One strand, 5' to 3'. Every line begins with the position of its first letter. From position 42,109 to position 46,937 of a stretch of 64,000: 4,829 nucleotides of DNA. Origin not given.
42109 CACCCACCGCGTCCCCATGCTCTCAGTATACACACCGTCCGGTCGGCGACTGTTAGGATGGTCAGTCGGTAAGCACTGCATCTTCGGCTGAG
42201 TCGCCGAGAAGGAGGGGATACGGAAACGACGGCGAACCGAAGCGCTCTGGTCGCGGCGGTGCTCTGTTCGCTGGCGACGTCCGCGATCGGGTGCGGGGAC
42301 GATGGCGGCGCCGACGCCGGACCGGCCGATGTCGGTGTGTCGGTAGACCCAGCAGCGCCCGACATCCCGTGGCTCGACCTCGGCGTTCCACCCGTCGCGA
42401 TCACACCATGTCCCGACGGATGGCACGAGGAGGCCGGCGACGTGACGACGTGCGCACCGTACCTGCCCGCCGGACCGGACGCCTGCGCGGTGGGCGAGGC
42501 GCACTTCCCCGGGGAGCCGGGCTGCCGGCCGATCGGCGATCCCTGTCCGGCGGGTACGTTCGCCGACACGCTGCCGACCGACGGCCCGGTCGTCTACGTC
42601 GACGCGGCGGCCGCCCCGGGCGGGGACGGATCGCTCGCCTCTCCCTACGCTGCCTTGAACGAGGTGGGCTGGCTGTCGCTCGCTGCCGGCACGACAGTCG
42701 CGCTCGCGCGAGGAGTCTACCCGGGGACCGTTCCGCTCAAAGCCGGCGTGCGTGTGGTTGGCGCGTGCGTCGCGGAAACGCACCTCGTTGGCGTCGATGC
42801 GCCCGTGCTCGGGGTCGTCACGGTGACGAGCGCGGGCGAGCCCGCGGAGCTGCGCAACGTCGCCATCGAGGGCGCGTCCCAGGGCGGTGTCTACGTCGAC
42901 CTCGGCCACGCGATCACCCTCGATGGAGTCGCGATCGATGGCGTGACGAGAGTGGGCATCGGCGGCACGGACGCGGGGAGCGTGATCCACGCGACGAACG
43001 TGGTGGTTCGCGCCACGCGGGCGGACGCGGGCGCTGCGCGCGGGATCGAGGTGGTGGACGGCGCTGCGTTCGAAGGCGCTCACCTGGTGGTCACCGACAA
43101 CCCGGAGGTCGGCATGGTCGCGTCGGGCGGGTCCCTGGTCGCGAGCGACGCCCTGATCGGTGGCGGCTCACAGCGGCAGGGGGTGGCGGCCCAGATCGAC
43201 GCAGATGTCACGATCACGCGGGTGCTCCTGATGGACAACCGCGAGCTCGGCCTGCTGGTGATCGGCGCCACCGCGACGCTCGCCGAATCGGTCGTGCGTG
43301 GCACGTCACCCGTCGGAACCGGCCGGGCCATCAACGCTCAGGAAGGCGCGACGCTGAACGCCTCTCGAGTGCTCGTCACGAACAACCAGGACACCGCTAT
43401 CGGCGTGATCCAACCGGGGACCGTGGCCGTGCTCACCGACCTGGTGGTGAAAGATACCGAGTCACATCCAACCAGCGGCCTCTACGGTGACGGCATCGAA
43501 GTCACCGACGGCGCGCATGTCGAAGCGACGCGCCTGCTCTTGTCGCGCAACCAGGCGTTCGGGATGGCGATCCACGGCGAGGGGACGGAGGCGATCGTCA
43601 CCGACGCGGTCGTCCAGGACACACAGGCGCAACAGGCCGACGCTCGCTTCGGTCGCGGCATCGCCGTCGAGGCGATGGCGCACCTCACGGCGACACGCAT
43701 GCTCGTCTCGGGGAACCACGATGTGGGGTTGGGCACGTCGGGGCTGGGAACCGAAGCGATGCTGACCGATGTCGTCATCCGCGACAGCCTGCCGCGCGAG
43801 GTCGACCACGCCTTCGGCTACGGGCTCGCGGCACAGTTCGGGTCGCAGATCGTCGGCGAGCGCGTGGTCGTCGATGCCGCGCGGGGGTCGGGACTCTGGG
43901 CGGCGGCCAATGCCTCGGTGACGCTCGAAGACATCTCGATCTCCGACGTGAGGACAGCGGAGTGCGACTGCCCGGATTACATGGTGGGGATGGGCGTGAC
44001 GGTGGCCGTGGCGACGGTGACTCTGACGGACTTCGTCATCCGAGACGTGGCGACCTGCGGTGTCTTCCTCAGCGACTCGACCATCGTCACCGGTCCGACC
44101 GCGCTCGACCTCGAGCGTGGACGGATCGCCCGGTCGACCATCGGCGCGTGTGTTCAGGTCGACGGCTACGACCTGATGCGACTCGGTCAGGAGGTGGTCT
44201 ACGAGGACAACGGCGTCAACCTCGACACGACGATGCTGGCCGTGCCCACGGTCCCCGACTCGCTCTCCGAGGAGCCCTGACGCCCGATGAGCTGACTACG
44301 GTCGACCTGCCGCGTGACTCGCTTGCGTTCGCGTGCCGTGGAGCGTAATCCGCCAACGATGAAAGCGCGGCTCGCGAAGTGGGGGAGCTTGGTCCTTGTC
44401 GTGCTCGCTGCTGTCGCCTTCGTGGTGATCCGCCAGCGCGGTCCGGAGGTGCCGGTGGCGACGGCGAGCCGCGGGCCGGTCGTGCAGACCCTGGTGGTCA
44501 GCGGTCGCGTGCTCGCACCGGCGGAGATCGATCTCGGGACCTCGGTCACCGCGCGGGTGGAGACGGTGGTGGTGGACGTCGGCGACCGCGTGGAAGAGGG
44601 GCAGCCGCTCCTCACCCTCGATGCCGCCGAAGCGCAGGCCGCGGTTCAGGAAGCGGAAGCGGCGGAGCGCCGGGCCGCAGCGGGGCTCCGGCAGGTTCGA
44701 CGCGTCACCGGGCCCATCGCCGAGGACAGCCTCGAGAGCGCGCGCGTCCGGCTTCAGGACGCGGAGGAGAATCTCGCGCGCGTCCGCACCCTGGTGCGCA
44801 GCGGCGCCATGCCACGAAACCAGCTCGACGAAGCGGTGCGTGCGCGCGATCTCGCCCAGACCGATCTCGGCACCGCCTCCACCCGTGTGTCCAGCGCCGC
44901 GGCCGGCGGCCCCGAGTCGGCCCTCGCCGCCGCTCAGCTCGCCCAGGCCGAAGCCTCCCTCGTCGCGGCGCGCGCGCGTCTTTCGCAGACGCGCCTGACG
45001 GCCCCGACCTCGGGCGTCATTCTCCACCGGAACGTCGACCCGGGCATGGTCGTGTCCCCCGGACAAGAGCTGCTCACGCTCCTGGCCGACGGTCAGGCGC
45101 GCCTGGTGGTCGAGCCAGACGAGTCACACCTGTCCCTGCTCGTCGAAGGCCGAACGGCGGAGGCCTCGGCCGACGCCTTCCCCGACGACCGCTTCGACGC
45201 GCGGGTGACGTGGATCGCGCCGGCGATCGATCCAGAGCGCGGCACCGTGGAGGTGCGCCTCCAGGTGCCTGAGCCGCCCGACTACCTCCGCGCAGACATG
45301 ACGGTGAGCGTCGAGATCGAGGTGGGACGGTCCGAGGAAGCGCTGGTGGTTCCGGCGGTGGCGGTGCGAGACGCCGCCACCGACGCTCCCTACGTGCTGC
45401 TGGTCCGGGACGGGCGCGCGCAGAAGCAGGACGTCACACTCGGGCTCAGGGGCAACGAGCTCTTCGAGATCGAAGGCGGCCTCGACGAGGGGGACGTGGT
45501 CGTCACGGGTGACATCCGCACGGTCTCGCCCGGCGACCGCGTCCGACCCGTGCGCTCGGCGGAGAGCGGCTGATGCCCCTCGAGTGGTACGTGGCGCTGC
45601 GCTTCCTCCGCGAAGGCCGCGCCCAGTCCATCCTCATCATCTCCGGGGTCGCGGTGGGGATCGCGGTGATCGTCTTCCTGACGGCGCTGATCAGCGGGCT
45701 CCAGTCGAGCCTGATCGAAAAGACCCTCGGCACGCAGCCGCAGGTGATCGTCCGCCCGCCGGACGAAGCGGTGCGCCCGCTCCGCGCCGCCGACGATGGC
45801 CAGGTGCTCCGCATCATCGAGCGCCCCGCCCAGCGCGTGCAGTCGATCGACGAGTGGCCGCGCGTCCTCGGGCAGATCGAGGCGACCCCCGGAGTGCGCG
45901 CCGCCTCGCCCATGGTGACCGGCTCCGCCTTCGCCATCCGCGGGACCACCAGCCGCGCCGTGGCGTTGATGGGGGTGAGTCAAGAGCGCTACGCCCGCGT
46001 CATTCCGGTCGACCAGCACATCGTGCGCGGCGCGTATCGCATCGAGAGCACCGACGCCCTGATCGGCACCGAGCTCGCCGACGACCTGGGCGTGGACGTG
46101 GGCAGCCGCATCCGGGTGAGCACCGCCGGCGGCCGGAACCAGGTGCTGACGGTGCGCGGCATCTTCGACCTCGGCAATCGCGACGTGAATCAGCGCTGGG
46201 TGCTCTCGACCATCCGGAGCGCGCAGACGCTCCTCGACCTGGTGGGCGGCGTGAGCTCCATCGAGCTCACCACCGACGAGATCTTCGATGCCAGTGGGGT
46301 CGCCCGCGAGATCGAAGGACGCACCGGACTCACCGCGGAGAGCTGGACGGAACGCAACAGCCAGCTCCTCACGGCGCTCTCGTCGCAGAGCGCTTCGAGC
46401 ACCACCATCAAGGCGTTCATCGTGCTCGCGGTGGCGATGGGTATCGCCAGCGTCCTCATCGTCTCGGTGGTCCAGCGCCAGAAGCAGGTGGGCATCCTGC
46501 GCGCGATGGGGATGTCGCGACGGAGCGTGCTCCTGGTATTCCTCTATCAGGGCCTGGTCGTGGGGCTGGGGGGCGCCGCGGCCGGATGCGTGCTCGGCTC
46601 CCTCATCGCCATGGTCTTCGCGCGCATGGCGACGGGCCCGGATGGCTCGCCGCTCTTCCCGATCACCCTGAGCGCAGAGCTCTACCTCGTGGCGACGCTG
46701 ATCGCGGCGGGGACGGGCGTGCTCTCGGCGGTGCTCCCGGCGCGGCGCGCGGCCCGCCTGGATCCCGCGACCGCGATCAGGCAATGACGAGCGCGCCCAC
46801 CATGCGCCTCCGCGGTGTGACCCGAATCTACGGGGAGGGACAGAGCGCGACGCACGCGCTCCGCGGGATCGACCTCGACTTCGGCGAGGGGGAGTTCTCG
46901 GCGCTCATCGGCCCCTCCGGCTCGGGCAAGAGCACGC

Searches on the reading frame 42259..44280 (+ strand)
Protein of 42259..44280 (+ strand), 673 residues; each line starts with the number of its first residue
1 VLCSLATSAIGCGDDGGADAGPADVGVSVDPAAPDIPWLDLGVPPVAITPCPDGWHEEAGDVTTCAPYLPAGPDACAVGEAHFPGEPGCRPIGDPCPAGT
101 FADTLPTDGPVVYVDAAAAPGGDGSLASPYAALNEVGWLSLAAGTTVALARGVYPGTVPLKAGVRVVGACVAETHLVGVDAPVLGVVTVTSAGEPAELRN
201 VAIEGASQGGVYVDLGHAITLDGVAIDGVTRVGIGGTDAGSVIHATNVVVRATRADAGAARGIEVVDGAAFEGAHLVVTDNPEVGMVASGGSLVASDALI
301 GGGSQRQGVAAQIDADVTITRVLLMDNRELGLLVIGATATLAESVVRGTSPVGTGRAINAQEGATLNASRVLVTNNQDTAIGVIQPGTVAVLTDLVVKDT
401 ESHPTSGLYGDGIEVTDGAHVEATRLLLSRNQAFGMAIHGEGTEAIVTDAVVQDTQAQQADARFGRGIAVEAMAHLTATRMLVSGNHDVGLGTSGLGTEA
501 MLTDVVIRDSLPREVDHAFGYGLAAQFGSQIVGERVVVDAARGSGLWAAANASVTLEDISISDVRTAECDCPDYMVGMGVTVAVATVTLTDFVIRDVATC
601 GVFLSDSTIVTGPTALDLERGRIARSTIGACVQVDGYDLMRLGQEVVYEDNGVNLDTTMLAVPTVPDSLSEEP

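Call 65: search_protein_families(library=pfam, proteins=[window:42259-44280:+], max_evalue=0.001)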
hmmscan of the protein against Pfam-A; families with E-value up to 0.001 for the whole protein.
window:42259-44280:+ (673 aa): 1 family
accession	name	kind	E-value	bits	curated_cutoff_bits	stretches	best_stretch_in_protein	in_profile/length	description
PF13229.12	Beta_helix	-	3e-15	56.7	25.9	1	196-292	57-148/158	Right handed beta helix region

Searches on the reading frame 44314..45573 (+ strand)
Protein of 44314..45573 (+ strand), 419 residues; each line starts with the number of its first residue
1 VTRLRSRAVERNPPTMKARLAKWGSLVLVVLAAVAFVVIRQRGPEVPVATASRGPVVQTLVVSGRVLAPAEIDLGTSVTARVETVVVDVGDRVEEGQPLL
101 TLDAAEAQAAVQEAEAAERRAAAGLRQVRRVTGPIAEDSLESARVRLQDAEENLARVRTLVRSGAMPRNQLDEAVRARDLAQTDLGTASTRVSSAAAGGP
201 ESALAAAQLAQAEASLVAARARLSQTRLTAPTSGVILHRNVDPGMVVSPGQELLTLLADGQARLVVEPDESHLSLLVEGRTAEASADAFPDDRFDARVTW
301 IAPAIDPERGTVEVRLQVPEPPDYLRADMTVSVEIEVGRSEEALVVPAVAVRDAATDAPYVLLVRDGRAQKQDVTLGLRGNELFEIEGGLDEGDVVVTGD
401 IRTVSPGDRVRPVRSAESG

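Call 65: search_protein_families(library=pfam, proteins=[window:44314-45573:+], max_evalue=0.001)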
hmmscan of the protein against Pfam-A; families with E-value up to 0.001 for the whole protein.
window:44314-45573:+ (419 aa): 4 families
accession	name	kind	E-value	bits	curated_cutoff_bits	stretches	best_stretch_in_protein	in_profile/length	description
PF16576.10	HlyD_D23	-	2.1e-28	99.5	30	1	73-331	21-214/214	Barrel-sandwich domain of CusB or HlyD membrane-fusion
PF13437.12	HlyD_3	-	3.5e-14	53.9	22.2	1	228-322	2-97/106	HlyD family secretion protein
PF13533.13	Biotin_lipoyl_2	-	1.2e-06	28.6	29.8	1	78-103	7-32/32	Biotin-lipoyl like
PF00364.28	Biotin_lipoyl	-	7.8e-06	26.1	22.1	0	73-110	7-44/73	Biotin-requiring enzyme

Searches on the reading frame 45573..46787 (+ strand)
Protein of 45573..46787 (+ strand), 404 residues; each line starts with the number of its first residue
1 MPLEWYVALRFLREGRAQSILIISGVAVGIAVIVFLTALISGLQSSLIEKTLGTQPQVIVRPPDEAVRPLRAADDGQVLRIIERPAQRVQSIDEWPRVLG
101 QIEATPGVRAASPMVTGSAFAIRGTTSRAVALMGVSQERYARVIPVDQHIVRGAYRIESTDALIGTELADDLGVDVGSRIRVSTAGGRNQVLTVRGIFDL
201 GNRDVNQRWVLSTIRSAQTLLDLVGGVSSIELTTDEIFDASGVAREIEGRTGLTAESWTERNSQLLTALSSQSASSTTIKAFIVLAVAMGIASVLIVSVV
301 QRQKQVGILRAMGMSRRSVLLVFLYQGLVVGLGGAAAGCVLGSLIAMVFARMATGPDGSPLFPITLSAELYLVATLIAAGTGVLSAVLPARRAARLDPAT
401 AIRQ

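Call 65: search_protein_families(library=pfam, proteins=[window:45573-46787:+], max_evalue=0.001)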
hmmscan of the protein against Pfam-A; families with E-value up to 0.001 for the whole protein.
window:45573-46787:+ (404 aa): 2 families
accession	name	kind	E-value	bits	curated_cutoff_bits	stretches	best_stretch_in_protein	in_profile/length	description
PF02687.27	FtsX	-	1.2e-18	67.7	25.5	1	281-398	5-120/120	FtsX-like permease C-terminal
PF12704.14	MacB_PCD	-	3.5e-13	50.8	27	1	19-248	1-205/207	MacB-like periplasmic core domain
